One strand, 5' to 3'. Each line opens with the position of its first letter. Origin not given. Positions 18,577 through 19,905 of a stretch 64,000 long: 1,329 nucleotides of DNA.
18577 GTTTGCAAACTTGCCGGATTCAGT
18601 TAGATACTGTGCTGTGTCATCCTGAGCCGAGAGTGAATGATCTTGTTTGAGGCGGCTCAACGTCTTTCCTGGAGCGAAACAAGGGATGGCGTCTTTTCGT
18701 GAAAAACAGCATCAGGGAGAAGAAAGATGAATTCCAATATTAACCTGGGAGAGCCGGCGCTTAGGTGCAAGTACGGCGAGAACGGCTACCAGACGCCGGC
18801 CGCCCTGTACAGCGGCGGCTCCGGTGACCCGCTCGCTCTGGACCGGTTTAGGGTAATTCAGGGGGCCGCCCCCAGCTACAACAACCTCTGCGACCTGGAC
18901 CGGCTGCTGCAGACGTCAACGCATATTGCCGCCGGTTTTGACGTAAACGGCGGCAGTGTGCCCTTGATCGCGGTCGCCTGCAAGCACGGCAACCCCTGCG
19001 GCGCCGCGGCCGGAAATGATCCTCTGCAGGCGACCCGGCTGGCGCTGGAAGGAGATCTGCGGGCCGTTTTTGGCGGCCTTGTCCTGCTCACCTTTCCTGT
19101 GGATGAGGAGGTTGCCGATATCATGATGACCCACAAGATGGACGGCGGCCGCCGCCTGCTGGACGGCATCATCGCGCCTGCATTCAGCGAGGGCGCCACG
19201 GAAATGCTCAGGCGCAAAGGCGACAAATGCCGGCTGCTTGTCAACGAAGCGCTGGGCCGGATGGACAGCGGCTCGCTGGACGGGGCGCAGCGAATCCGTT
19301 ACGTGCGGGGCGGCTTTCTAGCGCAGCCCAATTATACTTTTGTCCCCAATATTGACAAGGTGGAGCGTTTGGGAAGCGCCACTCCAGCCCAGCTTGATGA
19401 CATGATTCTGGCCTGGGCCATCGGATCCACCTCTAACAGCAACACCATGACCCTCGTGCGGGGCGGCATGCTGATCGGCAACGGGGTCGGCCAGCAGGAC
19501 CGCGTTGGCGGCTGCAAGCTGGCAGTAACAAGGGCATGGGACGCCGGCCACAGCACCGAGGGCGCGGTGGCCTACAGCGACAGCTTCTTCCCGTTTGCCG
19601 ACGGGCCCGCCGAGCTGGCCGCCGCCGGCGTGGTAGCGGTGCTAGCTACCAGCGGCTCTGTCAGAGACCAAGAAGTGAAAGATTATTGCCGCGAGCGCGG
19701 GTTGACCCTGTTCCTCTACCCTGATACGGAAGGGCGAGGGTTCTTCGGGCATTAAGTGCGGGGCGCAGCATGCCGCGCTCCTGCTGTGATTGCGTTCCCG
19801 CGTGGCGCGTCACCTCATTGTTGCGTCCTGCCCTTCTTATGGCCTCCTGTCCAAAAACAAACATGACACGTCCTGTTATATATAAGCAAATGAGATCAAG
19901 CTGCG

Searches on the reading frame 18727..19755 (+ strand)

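Call 45: search_protein_families(library=pfam, proteins=[window:18727-19755:+], max_evalue=0.00001)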
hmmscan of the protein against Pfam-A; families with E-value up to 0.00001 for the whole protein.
window:18727-19755:+ (342 aa): 1 family
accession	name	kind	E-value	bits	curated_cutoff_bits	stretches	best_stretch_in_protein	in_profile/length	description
PF01808.24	AICARFT_IMPCHas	-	9.1e-44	150.6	25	1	12-268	77-310/311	AICARFT/IMPCHase bienzyme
